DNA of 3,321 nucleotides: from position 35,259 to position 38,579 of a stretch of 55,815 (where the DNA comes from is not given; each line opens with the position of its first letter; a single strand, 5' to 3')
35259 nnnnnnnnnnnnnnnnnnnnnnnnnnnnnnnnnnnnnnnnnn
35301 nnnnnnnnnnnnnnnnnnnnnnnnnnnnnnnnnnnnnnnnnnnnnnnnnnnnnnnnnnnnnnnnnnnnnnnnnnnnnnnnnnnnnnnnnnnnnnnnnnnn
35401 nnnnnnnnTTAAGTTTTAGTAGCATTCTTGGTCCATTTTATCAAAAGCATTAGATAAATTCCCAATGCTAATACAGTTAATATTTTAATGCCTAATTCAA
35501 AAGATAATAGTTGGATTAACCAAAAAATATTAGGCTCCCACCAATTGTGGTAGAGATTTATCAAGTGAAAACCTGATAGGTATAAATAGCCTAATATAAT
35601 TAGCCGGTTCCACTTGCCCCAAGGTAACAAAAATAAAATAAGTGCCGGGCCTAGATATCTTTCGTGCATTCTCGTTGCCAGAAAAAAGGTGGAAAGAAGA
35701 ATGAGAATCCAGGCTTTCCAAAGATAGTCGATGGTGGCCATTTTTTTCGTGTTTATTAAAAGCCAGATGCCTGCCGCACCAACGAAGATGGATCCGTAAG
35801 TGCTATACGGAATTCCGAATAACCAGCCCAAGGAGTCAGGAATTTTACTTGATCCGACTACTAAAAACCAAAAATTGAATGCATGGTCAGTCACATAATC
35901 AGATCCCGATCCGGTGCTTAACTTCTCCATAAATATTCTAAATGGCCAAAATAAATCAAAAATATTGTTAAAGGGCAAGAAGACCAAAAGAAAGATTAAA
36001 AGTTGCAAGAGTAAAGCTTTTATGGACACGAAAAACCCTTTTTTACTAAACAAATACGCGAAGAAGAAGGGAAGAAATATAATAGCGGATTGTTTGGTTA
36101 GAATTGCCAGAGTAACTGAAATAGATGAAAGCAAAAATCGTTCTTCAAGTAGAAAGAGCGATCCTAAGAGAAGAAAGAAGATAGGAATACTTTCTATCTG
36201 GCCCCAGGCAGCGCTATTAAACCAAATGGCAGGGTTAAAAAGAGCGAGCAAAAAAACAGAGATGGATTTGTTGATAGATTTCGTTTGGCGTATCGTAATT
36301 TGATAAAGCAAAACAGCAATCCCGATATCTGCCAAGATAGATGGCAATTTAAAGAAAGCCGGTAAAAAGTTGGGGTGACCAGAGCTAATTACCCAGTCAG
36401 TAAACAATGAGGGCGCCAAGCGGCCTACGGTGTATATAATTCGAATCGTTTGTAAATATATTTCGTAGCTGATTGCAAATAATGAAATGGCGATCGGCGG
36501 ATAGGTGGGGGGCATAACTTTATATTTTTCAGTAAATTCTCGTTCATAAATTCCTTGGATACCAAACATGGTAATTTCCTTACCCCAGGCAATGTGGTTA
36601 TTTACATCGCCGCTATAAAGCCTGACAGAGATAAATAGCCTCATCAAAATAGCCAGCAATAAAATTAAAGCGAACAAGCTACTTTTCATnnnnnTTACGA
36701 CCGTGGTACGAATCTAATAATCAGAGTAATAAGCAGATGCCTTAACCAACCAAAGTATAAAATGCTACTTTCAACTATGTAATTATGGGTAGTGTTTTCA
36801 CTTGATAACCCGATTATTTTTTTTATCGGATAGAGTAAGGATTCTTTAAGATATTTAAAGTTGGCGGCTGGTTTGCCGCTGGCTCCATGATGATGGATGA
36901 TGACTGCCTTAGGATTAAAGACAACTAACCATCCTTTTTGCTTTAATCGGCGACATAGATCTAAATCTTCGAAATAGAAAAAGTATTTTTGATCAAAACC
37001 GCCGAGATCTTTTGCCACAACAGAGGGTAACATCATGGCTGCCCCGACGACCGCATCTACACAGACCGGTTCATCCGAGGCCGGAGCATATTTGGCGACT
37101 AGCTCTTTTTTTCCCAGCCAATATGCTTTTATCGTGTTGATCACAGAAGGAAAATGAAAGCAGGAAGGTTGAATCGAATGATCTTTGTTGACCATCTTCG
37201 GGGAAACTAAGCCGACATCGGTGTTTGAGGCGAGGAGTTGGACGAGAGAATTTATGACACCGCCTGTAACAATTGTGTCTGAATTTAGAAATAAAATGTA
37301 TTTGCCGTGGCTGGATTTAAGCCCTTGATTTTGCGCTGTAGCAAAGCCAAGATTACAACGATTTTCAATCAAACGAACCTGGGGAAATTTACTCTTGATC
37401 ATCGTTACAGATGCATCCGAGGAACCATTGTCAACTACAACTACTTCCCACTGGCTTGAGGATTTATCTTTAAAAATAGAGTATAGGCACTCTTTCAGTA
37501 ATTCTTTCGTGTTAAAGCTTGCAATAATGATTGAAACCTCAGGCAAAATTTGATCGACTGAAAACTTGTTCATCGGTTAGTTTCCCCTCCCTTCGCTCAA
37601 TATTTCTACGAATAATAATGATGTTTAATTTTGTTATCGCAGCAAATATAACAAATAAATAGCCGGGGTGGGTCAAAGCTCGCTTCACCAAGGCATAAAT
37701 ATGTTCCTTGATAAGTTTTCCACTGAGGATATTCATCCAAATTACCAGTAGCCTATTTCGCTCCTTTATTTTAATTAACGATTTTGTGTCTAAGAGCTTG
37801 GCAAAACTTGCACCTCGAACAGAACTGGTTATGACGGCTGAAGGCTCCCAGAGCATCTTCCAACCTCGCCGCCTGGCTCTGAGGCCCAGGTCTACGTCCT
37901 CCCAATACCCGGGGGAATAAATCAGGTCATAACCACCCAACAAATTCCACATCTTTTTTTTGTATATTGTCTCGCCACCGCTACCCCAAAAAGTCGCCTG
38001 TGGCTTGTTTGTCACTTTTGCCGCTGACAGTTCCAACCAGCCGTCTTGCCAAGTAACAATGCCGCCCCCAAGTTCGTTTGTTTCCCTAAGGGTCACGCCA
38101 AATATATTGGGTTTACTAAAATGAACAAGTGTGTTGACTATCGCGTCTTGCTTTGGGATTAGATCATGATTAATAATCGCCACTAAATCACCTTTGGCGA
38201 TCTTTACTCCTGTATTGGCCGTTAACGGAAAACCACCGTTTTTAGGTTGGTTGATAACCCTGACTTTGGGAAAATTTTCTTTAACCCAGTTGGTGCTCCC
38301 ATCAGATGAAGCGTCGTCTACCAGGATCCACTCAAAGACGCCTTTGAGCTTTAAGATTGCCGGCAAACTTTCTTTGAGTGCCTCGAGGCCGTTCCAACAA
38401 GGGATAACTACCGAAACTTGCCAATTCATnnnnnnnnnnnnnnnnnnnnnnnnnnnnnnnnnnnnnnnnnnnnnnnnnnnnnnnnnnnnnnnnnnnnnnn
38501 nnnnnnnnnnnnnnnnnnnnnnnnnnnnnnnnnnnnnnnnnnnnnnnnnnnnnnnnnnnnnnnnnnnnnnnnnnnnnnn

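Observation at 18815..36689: Eleven consecutive polytopic GT-C-type genes (about 18 kb) drawn from four sequence families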

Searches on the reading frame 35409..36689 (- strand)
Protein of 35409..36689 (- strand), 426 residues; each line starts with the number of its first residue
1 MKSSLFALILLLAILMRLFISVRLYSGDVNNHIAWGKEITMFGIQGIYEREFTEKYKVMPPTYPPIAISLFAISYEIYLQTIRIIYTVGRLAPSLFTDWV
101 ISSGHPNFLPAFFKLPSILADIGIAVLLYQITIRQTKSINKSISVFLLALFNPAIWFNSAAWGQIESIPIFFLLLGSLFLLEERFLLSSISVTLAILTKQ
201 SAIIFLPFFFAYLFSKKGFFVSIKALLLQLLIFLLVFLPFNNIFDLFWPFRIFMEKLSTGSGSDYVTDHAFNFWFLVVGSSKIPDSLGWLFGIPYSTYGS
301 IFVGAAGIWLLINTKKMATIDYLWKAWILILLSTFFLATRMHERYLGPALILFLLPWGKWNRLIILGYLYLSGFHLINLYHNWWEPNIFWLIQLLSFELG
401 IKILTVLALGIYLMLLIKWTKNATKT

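Call 3: search_protein_families(library=pfam, proteins=[window:35409-36689:-], max_evalue=0.01)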
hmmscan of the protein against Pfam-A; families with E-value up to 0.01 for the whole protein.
window:35409-36689:- (426 aa): 0 families

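Call 10: search_protein_families(library=pfam, proteins=[window:35409-36689:-], max_evalue=1)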
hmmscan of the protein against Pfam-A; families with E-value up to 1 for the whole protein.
window:35409-36689:- (426 aa): 0 families

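Call 11: search_protein_families(library=ncbifam, proteins=[window:35409-36689:-], max_evalue=0.1)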
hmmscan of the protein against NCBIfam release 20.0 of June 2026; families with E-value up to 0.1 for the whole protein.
window:35409-36689:- (426 aa): 1 family
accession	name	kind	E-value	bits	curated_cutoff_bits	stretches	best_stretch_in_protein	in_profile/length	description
NF046093.1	AZOBR_p60025_fam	subfamily_domain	3.5e-05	23.2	150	1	86-228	90-226/232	AZOBR_p60025 family cell surface glycopolymer formation protein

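Call 28: find_homologous_proteins(query=window:35409-36689:-, max_evalue=0.001)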
Query window:35409-36689:- (426 aa): 197 proteins with E <= 0.001 among 8000 candidates; the best 120 are listed.
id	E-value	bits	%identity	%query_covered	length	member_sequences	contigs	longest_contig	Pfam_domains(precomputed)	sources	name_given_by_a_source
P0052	1.3e-271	919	100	100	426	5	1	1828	-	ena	-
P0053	2.8e-168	579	62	96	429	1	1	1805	PF09594.17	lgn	-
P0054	1.2e-166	573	60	96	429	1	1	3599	-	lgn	-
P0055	1.5e-156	540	55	99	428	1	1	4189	-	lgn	-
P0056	8.3e-104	366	46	96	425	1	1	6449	-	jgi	jgi:hypothetical protein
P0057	1.1e-88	316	43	88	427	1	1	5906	-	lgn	-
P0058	2.0e-88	316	43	96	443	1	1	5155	-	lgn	-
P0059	1.9e-87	312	41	100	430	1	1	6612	-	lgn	-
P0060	6.3e-87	311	44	95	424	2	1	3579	-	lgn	-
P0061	4.0e-86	308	43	98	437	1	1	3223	-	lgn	-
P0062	3.1e-85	305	42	95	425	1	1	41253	-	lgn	-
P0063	4.3e-85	305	42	96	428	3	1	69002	-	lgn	-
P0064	6.0e-85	304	41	94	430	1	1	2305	-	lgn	-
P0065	1.3e-84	303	41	96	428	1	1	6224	-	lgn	-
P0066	2.3e-84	302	40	95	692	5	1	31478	PF13712.13,PF13632.13,PF10111.15,PF13641.13,PF00535.33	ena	-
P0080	1.0e-78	284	40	91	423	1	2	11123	PF03155.22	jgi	jgi:dolichyl-phosphate-mannose-protein mannosyltransferase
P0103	1.0e-72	264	38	99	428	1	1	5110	PF03155.22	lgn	-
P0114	1.1e-67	247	37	91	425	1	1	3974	PF03155.22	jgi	jgi:Gpi18-like mannosyltransferase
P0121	2.7e-65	239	38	94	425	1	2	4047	PF03155.22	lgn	-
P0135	2.2e-52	197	39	85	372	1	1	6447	PF03155.22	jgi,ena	-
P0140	1.0e-46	178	34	93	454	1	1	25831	PF03155.22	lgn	-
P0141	3.2e-42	163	31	97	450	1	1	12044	PF03155.22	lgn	-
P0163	4.2e-21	94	30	83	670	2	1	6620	PF09594.17,PF03155.22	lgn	-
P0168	4.6e-19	87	30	82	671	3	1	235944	PF09594.17,PF03155.22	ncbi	-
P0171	1.4e-18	86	28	88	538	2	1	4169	PF03155.22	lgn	-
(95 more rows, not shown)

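Call 31: search_solved_structures(query=A3, max_evalue=1, show_alignments=1)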
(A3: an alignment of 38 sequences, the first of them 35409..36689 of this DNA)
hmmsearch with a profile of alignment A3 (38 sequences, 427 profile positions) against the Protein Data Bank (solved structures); distinct sequences matched with E-value up to 1: 4.
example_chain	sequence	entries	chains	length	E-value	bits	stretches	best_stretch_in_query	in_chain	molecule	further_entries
6snh_X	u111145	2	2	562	9.8e-12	47.8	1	8-386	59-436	Dolichyl pyrophosphate Man9GlcNAc2 alpha-1,3-glucosyltransferase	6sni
23gx_B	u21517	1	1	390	5.7e-10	42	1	109-234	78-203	GPI mannosyltransferase 1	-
23gf_B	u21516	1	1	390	7.4e-10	41.6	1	108-233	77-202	GPI mannosyltransferase 1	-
9wno_A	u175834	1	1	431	6.4e-09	38.5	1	99-360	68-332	GPI mannosyltransferase 1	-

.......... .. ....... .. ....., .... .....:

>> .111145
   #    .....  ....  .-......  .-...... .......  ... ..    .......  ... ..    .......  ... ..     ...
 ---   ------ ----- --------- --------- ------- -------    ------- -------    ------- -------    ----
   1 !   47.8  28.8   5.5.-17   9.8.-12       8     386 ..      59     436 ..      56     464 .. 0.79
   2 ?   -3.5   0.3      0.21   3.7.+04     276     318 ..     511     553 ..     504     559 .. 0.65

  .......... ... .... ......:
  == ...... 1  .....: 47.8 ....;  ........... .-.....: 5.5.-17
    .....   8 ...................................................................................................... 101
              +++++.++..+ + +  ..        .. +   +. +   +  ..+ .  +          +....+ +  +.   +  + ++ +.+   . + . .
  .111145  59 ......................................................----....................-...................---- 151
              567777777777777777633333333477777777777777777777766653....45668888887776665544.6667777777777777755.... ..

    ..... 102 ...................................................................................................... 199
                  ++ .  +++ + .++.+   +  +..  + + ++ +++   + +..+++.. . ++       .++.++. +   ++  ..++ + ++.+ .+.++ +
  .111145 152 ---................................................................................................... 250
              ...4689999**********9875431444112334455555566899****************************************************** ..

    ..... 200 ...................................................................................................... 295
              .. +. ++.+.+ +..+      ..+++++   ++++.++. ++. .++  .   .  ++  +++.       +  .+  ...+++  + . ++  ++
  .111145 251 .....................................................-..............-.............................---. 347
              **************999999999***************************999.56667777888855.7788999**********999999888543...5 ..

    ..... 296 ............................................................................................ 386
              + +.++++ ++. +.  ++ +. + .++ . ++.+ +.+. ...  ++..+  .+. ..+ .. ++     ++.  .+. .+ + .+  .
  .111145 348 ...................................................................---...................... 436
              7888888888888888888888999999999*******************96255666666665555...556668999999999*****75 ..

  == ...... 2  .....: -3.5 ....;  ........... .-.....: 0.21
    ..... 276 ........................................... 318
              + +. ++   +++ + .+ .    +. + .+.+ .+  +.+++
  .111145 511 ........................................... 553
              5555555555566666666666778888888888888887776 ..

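Call 39: predict_structure(alignment_id=A3)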
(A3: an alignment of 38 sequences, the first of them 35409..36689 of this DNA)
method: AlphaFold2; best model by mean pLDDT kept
length: 426 residues; sequences in the alignment: 38
mean_pLDDT: 94.4   pTM: 0.93
mean pLDDT of the five models: 94.4, 94.0, 93.9, 93.8, 93.3
residues with pLDDT >= 90: 370; 70-90: 48; 50-70: 5; < 50: 3
segments of 3 or more residues with pLDDT < 50: 424-426
pLDDT, mean of each block of 10 residues (from residue 1): 90 96 90 98 97 96 97 98 94 88 91 98 98 96 97 95 95 99 98 98 98 98 98 97 93 89 86 95 93 96 98 95 98 97 95 92 96 96 89 92 97 95 53
secondary structure, 60 per line:
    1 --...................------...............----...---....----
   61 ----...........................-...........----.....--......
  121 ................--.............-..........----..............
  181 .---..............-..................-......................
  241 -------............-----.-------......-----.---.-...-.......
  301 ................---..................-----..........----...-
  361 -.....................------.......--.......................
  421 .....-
elements in order: H3-21 H28-42 H53-56 H65-91 H93-103 H108-112 H115-136 H139-151 H153-162 H167-181 H185-198 H200-217 H219-240 H248-259 H273-278 H295-316 H320-337 H343-352 H362-382 H389-395 H398-425

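Call 43: fold_search(model_id=the predicted structure, library=pdb)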
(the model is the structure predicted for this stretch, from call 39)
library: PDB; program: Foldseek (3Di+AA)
matches with E <= 10: 81; with E <= 0.001: 2
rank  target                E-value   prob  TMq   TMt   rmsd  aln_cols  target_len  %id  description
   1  6snh_X                3.1e-08  1.00  0.67  0.60   7.9       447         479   18  Cryo-EM structure of yeast ALG6 in complex with 6AG9 Fab and Dol25-P-Glc (released 2020-03-11)
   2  5f15                  8.2e-04  1.00  0.53  0.43  10.1       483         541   14  Crystal Structure of ArnT from Cupriavidus metallidurans bound to Undecaprenyl phosphate (released 2016-02-17)
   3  8imx_U                2.8e-03  1.00  0.57  0.58   6.5       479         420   14  Cryo-EM structure of GPI-T with a chimeric GPI-anchored protein (released 2023-08-16)
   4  5ezm                  4.9e-03  1.00  0.52  0.42  10.2       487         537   12  Crystal Structure of ArnT from Cupriavidus metallidurans in the apo state (released 2016-02-17)
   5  9s6r_A                7.4e-03  1.00  0.56  0.61   7.0       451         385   12  Ternary cryo-EM structure of yeast ALG3 with Dol25-PP-GlcNAc2Man5, Dol25-P-Man, and Fab (released 2026-03-18)
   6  9s6s_A                9.8e-03  1.00  0.40  0.32  14.2       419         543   13  Ternary cryo-EM structure of human ALG9 with Dol25-PP-GlcNAc2Man6, Dol25-P-Man and Fab (released 2026-03-18)
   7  7w72_U                2.0e-02  1.00  0.57  0.58   6.1       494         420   13  Structure of a human glycosylphosphatidylinositol (GPI) transamidase (released 2022-02-16)
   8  9dm5                  2.3e-02  1.00  0.54  0.59   8.0       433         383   13  Product-Bound mannosyltransferase PimE (released 2025-06-25)
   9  9wno_A                2.3e-02  1.00  0.49  0.51  12.2       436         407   17  Cryo-EM structure of Candida glabrata GPI mannosyltransferase I bound to Dol-P-Man (released 2025-12-03)
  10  8age_A                2.8e-02  1.00  0.44  0.31  12.3       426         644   14  Structure of yeast oligosaccharylransferase complex with acceptor peptide bound (released 2022-12-07)
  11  9s6t_A                2.9e-02  1.00  0.45  0.41  11.6       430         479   13  Ternary cryo-EM structure of chicken ALG12 with Dol25-PP-GlcNAc2Man7, Dol25-P-Man, and Fab (released 2026-03-18)
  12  9ub7_B                3.6e-02  1.00  0.47  0.50  10.8       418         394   17  Structure of glycosylphosphatidylinositol transamidase,state 1 (released 2026-04-08)
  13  8pn9_A                4.2e-02  0.99  0.42  0.29  18.4       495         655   13  Structure of human oligosaccharyltransferase OST-A complex bound to NGI-1 (released 2024-05-08)
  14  7wld_U                4.4e-02  1.00  0.55  0.56   6.8       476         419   13  Cryo-EM structure of the human glycosylphosphatidylinositol transamidase complex at 2.53 Angstrom resolution (released 2022-04-27)
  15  9s6u_A                5.8e-02  0.99  0.40  0.32  14.1       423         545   15  Ternary cryo-EM structure of human ALG9 with Dol25-PP-GlcNAc2Man8, Dol25-P-Man and Fab (released 2026-03-18)
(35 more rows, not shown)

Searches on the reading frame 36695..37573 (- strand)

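Call 8: search_protein_families(library=pfam, proteins=[window:36695-37573:-], max_evalue=0.001)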
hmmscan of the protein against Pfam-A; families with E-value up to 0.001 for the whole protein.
window:36695-37573:- (292 aa): 5 families
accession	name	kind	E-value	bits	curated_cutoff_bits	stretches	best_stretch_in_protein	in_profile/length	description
PF00535.33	Glycos_transf_2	-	2.9e-25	89.6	23.3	1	14-125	1-115/168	Glycosyl transferase family 2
PF13641.12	Glyco_tranf_2_3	-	6.3e-20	72.6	27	1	11-232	1-216/230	Glycosyltransferase like family 2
PF13632.12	Glyco_trans_2_3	-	1.1e-08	35.6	27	1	92-229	1-124/198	Glycosyl transferase family group 2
PF13712.12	Glyco_tranf_2_5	-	1.7e-07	31.6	27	1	76-229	40-191/210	Glycosyltransferase like family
PF10111.15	Glyco_tranf_2_2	-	5.6e-07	29.8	27.3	1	39-213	27-202/276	Glycosyltransferase like family 2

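Call 42: search_protein_families(library=ncbifam, proteins=[window:36695-37573:-], max_evalue=0.00001)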
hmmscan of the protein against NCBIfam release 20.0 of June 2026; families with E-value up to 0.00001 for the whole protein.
window:36695-37573:- (292 aa): 19 families
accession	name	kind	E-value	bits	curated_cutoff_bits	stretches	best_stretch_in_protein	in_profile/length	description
TIGR03965.1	mycofact_glyco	equivalog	7e-28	97.7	280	1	6-230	70-283/467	mycofactocin biosynthesis glycosyltransferase MftF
NF041875.1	EPS_EpsD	equivalog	9.3e-22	77.8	370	1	13-229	1-208/325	exopolysaccharide biosynthesis glycosyltransferase EpsD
NF007482.0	PRK10073.1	equivalog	8.4e-19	67.7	423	1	10-119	5-116/334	glycosyltransferase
TIGR03937.1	PgaC_IcaA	equivalog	3.6e-18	65.7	422.3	1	10-224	44-247/407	poly-beta-1,6-N-acetyl-D-glucosamine synthase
TIGR04283.1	glyco_like_mftF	equivalog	6e-16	58.7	182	1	13-121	1-105/221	TIGR04283 family arsenosugar biosynthesis glycosyltransferase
TIGR01556.1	rhamnosyltran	subfamily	7.6e-16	58.1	200.55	1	38-232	18-205/281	rhamnosyltransferase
NF038302.1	EPS_HpsE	equivalog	1.2e-14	54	300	1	13-230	3-225/307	hormogonium polysaccharide biosynthesis glycosyltransferase HpsE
TIGR03111.1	glyc2_xrt_Gpos1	hypoth_equivalog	1e-13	50.9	363.95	1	5-135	43-177/439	TIGR03111 family XrtG-associated glycosyltransferase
NF047683.1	TeichurnBiosyTuaG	equivalog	1.6e-13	50.9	400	1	9-104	4-101/252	teichuronic acid biosynthesis protein TuaG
TIGR04242.1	nodulat_NodC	equivalog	2.7e-13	49.6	550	1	7-131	44-172/395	chitooligosaccharide synthase NodC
NF053739.1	GlytfEpsEBac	equivalog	2.1e-12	46.6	450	1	11-132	1-125/265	glycosyltransferase EpsE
NF038299.1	EPS_HpsN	equivalog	2.5e-11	43.1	425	1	11-233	1-226/317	hormogonium polysaccharide biosynthesis glycosyltransferase HpsN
NF050050.1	ProtGlycPglI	equivalog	1.4e-09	37.8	500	1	11-113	2-107/306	GalNAc(5)-diNAcBac-PP-undecaprenol beta-1,3-glucosyltransferase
NF045692.1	OglycostaseCruG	equivalog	5.1e-09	35.5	600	1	6-226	36-254/386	2'-O-glycosyltransferase CruG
NF041394.1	GtaseAglG_Halo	equivalog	2.9e-07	30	440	1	12-227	2-215/304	glucosyl-dolichyl phosphate glucuronosyltransferase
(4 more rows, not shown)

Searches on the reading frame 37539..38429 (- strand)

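Call 8: search_protein_families(library=pfam, proteins=[window:37539-38429:-], max_evalue=0.001)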
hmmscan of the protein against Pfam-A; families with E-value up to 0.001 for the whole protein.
window:37539-38429:- (296 aa): 2 families
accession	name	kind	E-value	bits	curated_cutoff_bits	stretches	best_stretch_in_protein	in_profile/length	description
PF00535.33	Glycos_transf_2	-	3.5e-18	66.5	23.3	1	6-108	1-108/168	Glycosyl transferase family 2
PF13641.12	Glyco_tranf_2_3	-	2.3e-14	54.4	27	1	5-212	3-220/230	Glycosyltransferase like family 2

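Call 42: search_protein_families(library=ncbifam, proteins=[window:37539-38429:-], max_evalue=0.00001)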
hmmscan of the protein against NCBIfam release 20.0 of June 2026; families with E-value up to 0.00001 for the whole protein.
window:37539-38429:- (296 aa): 7 families
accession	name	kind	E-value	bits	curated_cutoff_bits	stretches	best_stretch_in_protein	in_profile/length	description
TIGR03965.1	mycofact_glyco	equivalog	1.6e-18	66.9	280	1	4-206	75-284/467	mycofactocin biosynthesis glycosyltransferase MftF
NF041875.1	EPS_EpsD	equivalog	5e-14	52.4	370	1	5-214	1-218/325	exopolysaccharide biosynthesis glycosyltransferase EpsD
TIGR03937.1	PgaC_IcaA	equivalog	1.8e-13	50.3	422.3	1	4-199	46-247/407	poly-beta-1,6-N-acetyl-D-glucosamine synthase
NF007482.0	PRK10073.1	equivalog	5e-13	48.7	423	1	4-89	7-95/334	glycosyltransferase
TIGR04283.1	glyco_like_mftF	equivalog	1.1e-11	44.7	182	1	5-205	1-188/221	TIGR04283 family arsenosugar biosynthesis glycosyltransferase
NF047683.1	TeichurnBiosyTuaG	equivalog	4e-07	29.9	400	1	4-104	7-111/252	teichuronic acid biosynthesis protein TuaG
NF053739.1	GlytfEpsEBac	equivalog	5.1e-07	28.9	450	1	4-191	2-191/265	glycosyltransferase EpsE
